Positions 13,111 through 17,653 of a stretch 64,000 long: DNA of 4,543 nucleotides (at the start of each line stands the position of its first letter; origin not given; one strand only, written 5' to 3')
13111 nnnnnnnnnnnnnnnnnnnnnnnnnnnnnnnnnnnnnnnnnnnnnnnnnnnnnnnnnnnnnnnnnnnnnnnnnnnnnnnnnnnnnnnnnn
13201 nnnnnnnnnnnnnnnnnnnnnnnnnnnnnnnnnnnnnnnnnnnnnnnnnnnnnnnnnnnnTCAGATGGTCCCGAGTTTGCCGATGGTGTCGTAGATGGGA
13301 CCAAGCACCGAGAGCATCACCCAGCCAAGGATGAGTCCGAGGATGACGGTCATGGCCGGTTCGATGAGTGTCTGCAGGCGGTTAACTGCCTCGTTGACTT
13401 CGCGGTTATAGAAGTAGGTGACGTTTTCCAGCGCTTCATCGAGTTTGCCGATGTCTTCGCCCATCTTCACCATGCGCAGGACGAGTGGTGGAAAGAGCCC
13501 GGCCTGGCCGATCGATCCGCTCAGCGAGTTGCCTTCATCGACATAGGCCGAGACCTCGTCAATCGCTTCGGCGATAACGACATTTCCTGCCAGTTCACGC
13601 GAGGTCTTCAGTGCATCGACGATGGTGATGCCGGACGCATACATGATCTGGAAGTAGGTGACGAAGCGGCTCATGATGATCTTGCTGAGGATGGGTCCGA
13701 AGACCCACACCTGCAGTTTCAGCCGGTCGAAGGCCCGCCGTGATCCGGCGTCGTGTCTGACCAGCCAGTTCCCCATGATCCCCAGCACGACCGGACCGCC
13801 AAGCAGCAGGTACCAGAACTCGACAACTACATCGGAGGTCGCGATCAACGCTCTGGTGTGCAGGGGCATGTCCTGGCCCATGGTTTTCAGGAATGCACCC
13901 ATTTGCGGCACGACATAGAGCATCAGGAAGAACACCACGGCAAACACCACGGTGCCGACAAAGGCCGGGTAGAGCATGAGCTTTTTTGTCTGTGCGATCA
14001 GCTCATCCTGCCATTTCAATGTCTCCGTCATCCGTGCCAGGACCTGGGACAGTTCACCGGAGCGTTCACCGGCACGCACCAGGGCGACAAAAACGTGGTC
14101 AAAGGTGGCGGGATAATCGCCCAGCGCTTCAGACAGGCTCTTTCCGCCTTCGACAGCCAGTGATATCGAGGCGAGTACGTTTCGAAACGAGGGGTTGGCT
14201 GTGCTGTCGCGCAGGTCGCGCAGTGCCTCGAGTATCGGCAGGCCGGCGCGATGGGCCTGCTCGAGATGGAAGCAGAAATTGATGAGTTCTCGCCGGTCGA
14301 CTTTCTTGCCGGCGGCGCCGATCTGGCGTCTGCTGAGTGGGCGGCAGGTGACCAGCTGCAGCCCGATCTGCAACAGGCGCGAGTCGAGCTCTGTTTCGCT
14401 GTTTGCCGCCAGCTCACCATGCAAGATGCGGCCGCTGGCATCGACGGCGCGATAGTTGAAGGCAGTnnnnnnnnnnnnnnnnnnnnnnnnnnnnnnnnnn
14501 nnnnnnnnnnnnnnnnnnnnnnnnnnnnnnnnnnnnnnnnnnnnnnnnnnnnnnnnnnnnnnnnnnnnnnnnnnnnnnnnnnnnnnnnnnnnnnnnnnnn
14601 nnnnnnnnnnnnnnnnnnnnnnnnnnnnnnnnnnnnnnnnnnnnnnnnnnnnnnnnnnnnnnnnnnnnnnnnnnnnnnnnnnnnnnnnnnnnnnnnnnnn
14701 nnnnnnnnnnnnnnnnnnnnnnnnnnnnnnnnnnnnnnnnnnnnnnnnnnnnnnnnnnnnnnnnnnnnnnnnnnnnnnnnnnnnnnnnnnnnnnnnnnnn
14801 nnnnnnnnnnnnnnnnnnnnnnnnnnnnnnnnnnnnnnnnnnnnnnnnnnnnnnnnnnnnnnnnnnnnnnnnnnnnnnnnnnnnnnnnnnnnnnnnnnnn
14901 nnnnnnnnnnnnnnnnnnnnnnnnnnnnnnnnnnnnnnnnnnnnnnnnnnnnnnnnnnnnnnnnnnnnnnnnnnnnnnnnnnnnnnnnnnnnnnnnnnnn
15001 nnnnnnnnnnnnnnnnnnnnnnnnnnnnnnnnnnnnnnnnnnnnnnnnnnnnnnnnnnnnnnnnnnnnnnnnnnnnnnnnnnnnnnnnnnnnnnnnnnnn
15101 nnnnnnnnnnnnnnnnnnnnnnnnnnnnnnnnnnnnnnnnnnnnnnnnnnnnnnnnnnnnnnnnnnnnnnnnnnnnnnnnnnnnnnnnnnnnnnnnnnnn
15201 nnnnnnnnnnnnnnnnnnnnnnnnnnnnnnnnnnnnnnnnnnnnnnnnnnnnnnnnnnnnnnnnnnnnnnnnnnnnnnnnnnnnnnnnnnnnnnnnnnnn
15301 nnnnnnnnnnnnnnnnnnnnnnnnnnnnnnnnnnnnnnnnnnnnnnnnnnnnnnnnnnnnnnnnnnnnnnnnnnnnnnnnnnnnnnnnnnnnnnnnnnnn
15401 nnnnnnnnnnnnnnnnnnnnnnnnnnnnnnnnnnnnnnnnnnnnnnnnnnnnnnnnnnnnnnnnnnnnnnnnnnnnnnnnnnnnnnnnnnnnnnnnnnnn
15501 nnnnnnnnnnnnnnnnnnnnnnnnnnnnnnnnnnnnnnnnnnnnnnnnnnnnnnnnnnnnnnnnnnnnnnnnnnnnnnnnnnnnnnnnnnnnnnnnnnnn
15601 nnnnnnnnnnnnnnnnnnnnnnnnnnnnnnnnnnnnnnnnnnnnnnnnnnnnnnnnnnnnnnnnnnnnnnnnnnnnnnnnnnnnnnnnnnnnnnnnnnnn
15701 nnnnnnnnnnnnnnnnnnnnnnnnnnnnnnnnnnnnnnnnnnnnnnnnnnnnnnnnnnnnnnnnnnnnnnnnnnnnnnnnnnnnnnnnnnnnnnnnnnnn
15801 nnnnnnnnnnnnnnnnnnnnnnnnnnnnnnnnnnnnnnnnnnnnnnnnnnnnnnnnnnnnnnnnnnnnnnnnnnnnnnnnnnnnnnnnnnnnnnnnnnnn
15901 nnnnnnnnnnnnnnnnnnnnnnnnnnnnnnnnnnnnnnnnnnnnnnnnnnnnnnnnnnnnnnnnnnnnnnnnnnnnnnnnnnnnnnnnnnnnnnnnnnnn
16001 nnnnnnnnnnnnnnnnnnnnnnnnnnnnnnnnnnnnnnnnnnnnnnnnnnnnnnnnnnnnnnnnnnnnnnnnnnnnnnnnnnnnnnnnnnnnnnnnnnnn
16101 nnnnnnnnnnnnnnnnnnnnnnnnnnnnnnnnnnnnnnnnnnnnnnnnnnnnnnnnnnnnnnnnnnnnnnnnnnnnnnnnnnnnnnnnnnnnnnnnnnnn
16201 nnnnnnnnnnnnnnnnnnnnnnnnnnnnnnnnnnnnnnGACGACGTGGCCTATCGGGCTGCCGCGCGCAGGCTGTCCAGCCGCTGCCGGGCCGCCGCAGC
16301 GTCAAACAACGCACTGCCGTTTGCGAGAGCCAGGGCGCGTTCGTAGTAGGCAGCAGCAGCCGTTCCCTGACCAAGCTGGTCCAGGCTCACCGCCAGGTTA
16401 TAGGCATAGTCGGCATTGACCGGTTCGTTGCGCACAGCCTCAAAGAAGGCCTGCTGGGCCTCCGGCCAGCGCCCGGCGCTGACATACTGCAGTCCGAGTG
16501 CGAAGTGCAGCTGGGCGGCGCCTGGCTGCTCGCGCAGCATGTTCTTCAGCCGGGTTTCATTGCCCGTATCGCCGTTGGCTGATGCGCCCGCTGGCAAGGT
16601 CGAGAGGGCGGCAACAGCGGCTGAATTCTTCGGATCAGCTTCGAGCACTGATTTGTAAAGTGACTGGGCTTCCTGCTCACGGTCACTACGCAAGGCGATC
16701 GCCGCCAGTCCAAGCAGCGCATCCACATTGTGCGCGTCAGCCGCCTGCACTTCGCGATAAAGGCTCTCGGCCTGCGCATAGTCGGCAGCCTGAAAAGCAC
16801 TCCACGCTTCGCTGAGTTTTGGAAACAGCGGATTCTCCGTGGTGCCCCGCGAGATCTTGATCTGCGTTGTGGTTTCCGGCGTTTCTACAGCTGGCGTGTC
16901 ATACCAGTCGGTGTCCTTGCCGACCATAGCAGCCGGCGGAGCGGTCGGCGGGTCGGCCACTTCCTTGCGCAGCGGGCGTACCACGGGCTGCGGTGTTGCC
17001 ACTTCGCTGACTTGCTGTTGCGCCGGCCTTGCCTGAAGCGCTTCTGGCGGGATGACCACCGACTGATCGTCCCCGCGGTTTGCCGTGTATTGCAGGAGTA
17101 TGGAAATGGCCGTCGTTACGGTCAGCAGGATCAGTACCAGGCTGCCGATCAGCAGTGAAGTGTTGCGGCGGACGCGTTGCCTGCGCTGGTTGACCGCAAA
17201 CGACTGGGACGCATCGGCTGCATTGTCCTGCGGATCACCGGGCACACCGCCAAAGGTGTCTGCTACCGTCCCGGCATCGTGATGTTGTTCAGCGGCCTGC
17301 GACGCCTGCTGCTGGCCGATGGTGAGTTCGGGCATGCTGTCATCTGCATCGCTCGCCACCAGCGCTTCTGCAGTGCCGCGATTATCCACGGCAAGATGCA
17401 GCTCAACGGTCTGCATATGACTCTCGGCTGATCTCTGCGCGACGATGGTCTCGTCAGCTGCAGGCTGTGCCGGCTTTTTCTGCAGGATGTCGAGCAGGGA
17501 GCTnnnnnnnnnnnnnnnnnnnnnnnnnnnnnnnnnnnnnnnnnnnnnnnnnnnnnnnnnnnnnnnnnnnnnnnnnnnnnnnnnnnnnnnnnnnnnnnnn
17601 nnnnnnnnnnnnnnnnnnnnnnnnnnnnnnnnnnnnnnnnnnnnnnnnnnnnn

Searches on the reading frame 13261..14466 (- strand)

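Call 26: search_protein_families(library=pfam, proteins=[window:13261-14466:-], max_evalue=0.0001)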
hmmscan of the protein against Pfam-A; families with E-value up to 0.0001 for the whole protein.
window:13261-14466:- (401 aa): 1 family
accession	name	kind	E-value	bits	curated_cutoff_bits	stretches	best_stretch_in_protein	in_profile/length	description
PF00482.28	T2SSF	-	3.2e-51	173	25.2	2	71-187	8-125/125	Type II secretion system (T2SS), protein F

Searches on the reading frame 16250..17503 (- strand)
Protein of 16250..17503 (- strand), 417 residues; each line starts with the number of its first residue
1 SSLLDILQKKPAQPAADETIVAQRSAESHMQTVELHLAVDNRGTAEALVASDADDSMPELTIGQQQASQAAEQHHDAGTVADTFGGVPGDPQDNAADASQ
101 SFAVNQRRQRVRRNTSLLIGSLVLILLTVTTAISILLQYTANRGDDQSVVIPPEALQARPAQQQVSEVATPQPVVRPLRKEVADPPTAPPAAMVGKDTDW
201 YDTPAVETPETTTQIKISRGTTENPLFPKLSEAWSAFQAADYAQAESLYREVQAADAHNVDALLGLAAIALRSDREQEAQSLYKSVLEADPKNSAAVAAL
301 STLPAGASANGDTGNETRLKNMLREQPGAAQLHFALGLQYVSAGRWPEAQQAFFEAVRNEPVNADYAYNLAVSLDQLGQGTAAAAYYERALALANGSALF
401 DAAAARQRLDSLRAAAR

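Call 26: search_protein_families(library=pfam, proteins=[window:16250-17503:-], max_evalue=0.0001)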
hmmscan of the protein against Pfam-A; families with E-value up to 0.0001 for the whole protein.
window:16250-17503:- (417 aa): 9 families
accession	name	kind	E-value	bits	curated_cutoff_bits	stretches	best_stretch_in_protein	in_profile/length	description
PF13432.12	TPR_16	-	4.7e-14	53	32.7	2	334-398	1-65/65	Tetratricopeptide repeat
PF14559.12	TPR_19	-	3.4e-12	46.9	25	1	236-300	1-64/68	Tetratricopeptide repeat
PF07719.23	TPR_2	-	1.1e-09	38.1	27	0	364-395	1-32/34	Tetratricopeptide repeat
PF13431.12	TPR_17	-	7.5e-07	29.4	24.4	0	355-379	4-28/34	Tetratricopeptide repeat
PF00515.34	TPR_1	-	1.1e-06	28.7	27.8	0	367-393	4-30/34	Tetratricopeptide repeat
PF13428.12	TPR_14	-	1.8e-06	28.5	23.5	0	261-300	2-41/44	Tetratricopeptide repeat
PF13176.12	TPR_7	-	1.8e-06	28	27.9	0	368-395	3-30/36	Tetratricopeptide repeat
PF23914.1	TPR_CcmH_CycH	-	1.9e-05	25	42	0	239-294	100-155/158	Cytochrome c-type biogenesis protein H TPR domain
PF13424.12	TPR_12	-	2.1e-05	25.1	30.1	0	363-394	44-75/77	Tetratricopeptide repeat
